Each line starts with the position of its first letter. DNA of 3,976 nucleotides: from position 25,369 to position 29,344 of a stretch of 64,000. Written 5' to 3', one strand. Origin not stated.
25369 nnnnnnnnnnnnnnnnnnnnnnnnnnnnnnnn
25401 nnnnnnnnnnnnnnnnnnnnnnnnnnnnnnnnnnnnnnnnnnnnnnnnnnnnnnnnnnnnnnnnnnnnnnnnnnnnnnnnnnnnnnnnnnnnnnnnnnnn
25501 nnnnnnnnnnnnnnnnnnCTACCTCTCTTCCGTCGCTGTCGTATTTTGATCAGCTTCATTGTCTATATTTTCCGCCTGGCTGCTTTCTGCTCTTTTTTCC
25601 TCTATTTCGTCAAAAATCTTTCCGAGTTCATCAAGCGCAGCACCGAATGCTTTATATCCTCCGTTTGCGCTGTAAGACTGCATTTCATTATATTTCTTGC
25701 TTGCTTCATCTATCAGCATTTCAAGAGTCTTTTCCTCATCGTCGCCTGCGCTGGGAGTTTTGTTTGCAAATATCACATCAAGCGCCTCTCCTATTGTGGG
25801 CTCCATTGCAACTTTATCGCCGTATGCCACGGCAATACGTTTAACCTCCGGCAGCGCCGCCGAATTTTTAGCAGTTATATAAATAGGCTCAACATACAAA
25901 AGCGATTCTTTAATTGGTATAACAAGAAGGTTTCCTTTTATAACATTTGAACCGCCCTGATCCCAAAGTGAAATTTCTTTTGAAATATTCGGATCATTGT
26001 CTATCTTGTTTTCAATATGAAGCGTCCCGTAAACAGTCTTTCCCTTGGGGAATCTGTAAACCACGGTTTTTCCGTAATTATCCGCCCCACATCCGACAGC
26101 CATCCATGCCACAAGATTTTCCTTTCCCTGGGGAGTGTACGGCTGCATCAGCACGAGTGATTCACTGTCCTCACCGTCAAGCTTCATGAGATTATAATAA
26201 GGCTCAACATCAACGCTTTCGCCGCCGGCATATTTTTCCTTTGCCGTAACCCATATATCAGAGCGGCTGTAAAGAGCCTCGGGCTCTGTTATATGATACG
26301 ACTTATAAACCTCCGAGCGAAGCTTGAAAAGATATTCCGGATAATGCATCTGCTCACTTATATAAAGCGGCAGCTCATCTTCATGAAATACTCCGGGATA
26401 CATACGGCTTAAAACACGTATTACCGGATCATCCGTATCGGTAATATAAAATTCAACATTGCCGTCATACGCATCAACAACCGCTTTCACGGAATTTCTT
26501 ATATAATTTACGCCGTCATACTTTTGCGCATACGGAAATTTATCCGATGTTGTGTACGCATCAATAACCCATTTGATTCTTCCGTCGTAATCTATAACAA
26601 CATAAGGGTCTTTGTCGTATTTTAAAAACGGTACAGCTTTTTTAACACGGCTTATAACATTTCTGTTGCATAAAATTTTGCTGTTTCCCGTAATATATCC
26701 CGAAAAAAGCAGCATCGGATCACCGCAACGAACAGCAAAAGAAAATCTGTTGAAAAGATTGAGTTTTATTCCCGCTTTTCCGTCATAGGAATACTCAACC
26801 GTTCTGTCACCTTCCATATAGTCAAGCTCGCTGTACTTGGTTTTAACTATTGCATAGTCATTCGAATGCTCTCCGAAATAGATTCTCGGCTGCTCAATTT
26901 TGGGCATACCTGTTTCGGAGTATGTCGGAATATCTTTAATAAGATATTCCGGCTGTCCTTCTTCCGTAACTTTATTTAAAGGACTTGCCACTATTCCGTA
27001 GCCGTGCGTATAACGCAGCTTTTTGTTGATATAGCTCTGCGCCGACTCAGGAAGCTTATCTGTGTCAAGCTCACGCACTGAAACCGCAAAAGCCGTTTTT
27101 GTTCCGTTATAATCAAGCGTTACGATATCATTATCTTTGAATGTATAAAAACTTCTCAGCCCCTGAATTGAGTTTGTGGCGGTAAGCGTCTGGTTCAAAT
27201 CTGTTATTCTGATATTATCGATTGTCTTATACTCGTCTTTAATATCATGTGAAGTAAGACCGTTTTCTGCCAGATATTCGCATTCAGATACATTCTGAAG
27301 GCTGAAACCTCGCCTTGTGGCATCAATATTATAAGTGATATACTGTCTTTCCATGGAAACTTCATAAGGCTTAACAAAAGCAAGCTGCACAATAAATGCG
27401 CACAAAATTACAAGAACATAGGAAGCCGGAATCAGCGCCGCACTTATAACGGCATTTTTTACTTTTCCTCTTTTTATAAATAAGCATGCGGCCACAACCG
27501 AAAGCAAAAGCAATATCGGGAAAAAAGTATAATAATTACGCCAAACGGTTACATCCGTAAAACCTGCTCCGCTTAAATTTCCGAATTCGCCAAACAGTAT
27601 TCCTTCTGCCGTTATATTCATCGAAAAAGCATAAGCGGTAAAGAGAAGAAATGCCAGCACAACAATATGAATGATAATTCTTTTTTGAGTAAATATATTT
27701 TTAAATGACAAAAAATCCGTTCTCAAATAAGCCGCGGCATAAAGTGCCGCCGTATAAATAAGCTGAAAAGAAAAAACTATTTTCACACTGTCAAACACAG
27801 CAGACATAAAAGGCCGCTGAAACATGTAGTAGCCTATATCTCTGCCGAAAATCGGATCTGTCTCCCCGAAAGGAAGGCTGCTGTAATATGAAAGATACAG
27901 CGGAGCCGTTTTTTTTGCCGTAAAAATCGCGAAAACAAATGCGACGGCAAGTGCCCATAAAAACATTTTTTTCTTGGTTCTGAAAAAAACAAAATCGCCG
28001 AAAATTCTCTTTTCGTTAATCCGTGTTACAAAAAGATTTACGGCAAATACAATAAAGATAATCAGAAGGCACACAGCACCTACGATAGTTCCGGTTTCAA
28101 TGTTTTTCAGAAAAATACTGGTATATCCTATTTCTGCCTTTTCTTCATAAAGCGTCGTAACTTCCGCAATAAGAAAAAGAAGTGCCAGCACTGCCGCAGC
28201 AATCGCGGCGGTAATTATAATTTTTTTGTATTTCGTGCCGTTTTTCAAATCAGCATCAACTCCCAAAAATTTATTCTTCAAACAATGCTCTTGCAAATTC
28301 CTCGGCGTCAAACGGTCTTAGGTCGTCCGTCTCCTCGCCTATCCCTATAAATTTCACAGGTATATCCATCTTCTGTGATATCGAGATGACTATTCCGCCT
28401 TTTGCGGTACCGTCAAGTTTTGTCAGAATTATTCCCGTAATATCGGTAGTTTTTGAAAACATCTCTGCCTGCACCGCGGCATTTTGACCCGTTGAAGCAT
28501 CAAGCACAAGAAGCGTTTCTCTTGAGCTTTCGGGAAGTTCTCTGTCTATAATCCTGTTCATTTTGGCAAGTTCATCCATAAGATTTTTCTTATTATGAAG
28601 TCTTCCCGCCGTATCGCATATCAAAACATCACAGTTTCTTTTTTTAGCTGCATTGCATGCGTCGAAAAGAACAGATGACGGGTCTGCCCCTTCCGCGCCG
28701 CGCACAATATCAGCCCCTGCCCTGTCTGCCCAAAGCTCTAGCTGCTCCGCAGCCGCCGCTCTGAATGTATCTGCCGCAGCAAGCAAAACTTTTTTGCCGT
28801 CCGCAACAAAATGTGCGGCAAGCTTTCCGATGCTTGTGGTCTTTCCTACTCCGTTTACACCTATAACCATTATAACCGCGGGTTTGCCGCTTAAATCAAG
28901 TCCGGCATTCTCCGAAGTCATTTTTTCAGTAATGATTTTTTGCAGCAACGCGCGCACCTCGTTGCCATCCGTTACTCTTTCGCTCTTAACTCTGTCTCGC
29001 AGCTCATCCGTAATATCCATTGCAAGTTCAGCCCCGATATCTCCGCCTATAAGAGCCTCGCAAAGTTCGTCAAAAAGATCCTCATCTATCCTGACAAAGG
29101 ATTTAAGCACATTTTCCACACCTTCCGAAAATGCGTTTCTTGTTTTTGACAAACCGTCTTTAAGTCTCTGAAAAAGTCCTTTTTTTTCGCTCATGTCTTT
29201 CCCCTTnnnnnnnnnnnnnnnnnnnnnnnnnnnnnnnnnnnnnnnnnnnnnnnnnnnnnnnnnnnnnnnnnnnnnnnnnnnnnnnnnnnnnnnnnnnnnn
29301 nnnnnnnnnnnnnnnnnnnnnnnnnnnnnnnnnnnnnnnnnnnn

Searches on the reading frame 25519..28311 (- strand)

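Call 39: search_protein_families(library=pfam, proteins=[window:25519-28311:-], max_evalue=0.001)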
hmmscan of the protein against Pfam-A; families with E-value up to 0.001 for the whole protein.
window:25519-28311:- (930 aa): 1 family
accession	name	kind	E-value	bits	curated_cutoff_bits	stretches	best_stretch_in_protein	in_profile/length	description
PF03699.18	UPF0182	-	6.3e-218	726.1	27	1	32-783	2-770/770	Uncharacterised protein family (UPF0182)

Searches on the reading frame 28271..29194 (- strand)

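Call 39: search_protein_families(library=pfam, proteins=[window:28271-29194:-], max_evalue=0.001)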
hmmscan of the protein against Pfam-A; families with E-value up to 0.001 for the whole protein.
window:28271-29194:- (307 aa): 11 families
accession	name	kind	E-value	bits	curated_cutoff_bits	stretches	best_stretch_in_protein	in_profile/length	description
PF00448.28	SRP54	-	6.8e-77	258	22.7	1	105-305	1-195/196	SRP54-type protein, GTPase domain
PF02881.24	SRP54_N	-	6.7e-14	52.3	22.4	1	22-86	1-73/75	SRP54-type protein, helical bundle domain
PF01656.29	CbiA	-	1.4e-05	25.5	25.4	1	114-284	8-107/125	CobQ/CobB/MinD/ParA nucleotide binding domain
PF13191.12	AAA_16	-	2.2e-05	25.5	32.6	1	102-232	21-139/167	AAA ATPase domain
PF13604.12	AAA_30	-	2.5e-05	24.5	27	1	106-201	19-102/191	AAA domain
PF13401.12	AAA_22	-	0.0001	23.1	27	1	106-214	6-109/130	AAA domain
PF03308.22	MeaB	-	0.00017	21.1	23.1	1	100-142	28-70/273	Methylmalonyl Co-A mutase-associated GTPase MeaB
PF13245.12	AAA_19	-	0.00024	21.8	25.1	1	105-212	11-117/134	AAA domain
PF25199.1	nSTAND_NTPase5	-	0.00032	21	34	0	97-153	33-92/145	Novel STAND NTPase 5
PF13614.12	AAA_31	-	0.00044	20.7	27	1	115-160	12-56/177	AAA domain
PF13479.12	AAA_24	-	0.00047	20.5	27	1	105-215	2-90/195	AAA domain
